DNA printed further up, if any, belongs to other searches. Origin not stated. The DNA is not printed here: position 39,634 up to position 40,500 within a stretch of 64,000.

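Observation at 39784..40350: Highly repetitive Ala/Gly/Val-rich protein behind a perfect Shine-Dalgarno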

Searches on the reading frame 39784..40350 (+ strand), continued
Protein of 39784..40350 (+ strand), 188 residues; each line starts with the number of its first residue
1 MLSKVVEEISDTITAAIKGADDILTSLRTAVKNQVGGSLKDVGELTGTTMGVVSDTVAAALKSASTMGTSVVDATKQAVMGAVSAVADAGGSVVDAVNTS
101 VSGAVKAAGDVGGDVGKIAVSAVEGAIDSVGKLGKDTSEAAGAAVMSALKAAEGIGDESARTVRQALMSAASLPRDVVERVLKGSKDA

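Call 88: find_homologous_proteins(query=P0016, max_evalue=0.001)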
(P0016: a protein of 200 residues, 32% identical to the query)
Query P0016 (200 aa): 15 proteins with E <= 0.001 among 723 candidates.
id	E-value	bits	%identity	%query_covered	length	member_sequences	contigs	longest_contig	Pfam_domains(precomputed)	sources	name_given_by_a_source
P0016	3.7e-115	400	100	100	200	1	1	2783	-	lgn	-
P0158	2.1e-38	150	47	95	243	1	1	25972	-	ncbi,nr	ncbi:MAG: hypothetical protein MUC91_00115 [Verrucomicrobia bacterium]|nr:hypothetical protein [Verr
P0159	4.6e-38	149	50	92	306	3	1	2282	-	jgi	jgi:hypothetical protein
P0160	6.4e-38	149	43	99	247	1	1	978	-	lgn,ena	-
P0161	1.1e-37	148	60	72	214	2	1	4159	PF13847.13,PF13649.13,PF08241.19,PF08242.19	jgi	jgi:hypothetical protein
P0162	5.1e-37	146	42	97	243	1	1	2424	-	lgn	-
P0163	7.9e-35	139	45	94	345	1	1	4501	-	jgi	jgi:hypothetical protein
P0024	4.4e-32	130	44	89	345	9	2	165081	-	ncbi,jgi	jgi:hypothetical protein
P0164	2.1e-24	105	60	52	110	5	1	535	-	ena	-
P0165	2.9e-21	95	57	52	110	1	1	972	-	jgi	-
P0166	4.9e-18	84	47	60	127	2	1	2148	-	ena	-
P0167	1.2e-17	83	51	50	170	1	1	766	-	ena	-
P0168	1.8e-13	69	68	31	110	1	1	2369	-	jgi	-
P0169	1.3e-11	63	47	46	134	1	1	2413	-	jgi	-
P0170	7.3e-10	57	36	65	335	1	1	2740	PF16363.12,PF02719.22,PF01073.26,PF01370.28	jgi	-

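Call 89: find_encoding_contigs(protein=P0024, flank=7000, max_places=2)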
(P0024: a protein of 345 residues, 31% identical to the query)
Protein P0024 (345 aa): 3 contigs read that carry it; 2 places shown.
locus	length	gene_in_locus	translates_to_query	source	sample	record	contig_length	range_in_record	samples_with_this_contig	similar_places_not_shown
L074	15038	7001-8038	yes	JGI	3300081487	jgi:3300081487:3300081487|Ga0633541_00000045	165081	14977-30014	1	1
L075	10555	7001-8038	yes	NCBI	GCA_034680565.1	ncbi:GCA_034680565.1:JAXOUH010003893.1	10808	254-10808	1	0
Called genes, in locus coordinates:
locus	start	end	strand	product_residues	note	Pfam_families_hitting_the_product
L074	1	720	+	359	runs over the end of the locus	PF13245:AAA_19 (weak), PF00580:UvrD-helicase, PF01443:Viral_helicase1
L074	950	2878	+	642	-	-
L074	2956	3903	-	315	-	-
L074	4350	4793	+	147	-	-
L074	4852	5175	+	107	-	-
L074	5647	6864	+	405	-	PF01594:AI-2E_transport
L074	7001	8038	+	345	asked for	-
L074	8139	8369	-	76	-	-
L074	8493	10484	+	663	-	PF08448:PAS_4, PF00989:PAS (weak), PF13188:PAS_8, PF13426:PAS_9, PF13188:PAS_8 (weak), PF00512:HisKA, PF02518:HATPase_c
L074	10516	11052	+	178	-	PF00072:Response_reg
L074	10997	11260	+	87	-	-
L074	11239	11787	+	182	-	-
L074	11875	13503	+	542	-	PF01590:GAF, PF13185:GAF_2, PF13191:AAA_16 (weak), PF00158:Sigma54_activat, PF14532:Sigma54_activ_2, PF07724:AAA_2 (weak), PF07728:AAA_5, PF25601:AAA_lid_14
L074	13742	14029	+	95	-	-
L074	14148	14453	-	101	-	-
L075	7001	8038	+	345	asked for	-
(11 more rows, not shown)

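Call 90: find_encoding_contigs(protein=P0158, flank=7000, max_places=2)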
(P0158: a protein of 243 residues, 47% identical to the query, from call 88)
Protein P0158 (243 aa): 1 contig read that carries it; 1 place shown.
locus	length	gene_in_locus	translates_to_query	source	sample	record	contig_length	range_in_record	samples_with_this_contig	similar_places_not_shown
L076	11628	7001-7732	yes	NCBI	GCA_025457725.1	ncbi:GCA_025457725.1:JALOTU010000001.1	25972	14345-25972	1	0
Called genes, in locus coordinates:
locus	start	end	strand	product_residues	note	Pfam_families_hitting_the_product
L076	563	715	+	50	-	-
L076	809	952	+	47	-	PF08085:Entericidin (weak)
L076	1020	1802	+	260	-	PF02405:MlaE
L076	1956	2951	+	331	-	PF02470:MlaD (weak)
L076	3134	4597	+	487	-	PF02386:TrkH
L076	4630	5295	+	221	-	PF02254:TrkA_N, PF02080:TrkA_C (weak)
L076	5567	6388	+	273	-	PF04972:BON, PF21937:Yop-YscD_ppl_2nd (faint), PF04972:BON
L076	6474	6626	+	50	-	PF18919:DUF5670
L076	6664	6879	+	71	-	-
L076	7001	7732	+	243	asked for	-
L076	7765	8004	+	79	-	PF28077:THIVI_2564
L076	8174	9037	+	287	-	PF04367:DUF502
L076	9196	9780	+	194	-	PF05175:MTS (weak), PF08242:Methyltransf_12 (weak), PF13649:Methyltransf_25 (weak)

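Call 92: search_protein_families(library=padloc, proteins=[window:39784-40347:+], max_evalue=0.01)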
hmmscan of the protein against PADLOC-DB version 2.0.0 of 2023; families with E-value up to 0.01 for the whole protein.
window:39784-40347:+ (188 aa): 0 families

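Call 93: search_protein_families(library=phrogs, proteins=[window:39784-40347:+], max_evalue=0.01)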
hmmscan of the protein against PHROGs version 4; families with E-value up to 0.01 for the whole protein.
window:39784-40347:+ (188 aa): 6 families
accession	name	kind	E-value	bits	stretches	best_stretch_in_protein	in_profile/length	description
phrog_1535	-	tail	0.00029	20.1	1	25-144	928-1013/1152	tail length tape measure protein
phrog_58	-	tail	0.00048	19.6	1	4-136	803-924/1544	tail length tape measure protein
phrog_17020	-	unknown function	0.00061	20.1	1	3-136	91-224/353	-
phrog_1272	-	tail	0.0021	16.8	1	4-155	932-1087/1606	tail length tape measure protein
phrog_5493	-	tail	0.0025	17.1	1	5-167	833-970/1102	tail length tape measure protein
phrog_167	-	tail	0.0095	14.6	0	4-152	538-693/1555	tail length tape measure protein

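Call 96: predict_structure(protein=window:39784-40347:+)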
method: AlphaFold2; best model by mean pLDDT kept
length: 188 residues; sequences in the alignment: 1
mean_pLDDT: 53.5   pTM: 0.28
mean pLDDT of the five models: 53.5, 50.3, 47.6, 47.3, 46.9
residues with pLDDT >= 90: 0; 70-90: 0; 50-70: 147; < 50: 41
segments of 3 or more residues with pLDDT < 50: 96-98, 100-112, 114-120, 129-131
pLDDT, mean of each block of 10 residues (from residue 1): 54 57 56 51 56 56 54 55 53 51 41 45 49 52 57 57 61 59 53
secondary structure, 60 per line:
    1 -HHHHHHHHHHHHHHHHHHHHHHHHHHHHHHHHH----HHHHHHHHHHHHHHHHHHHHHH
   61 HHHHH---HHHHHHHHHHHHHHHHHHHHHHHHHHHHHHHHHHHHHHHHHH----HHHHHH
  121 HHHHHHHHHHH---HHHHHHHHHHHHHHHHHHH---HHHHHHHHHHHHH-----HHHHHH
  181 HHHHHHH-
elements in order: H2-34 H39-65 H69-110 H115-131 H135-153 H157-169 H175-187

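Call 102: search_protein_families(library=pfam, alignment_id=A4, max_evalue=0.1)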
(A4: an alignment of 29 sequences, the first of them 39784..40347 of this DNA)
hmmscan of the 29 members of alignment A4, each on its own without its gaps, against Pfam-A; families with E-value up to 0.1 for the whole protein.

A. member 1, window:39784-40347:+ (188 aa): 0 families

B. families by the number of members that match (of 29 scanned): 13 families
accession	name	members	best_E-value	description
PF09361.15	Phasin_2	9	0.0033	Phasin protein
PF24930.1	DUF7750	4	0.00023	Domain of unknown function (DUF7750)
PF06911.18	Senescence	4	0.0023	Senescence domain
PF04380.18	BMFP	3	0.0076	Membrane fusogenic activity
PF07464.16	ApoLp-III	3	0.0096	Apolipophorin-III precursor (apoLp-III)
PF01442.23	Apolipoprotein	2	0.0019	Apolipoprotein A1/A4/E domain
PF20072.4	DUF6468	2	0.018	Domain of unknown function (DUF6468)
PF18068.6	Npun_R1517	2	0.05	Npun R1517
PF03036.21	Perilipin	1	0.0014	Perilipin family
PF20117.4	DUF6507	1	0.012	Family of unknown function (DUF6507)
PF13593.11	SBF_like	1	0.041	SBF-like CPA transporter family (DUF4137)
PF22206.1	Cas_Csm6_6H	1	0.055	CRISPR-associated protein Csm6 6H domain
PF09718.15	Tape_meas_lam_C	1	0.098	Lambda phage tail tape-measure protein (Tape_meas_lam_C)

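Call 103: search_solved_structures(query=A4, max_evalue=0.01)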
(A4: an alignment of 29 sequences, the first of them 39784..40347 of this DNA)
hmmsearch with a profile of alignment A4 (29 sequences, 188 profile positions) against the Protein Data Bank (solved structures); distinct sequences matched with E-value up to 0.01: 3.
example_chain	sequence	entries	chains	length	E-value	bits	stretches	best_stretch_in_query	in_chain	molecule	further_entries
4uos_A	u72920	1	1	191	4.8e-06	30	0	1-77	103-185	DESIGNED HELICAL BUNDLE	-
5cwc_A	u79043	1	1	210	0.00029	24.2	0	41-154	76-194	Designed helical repeat protein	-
5cwg_A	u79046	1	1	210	0.00036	23.9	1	41-154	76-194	Designed helical repeat protein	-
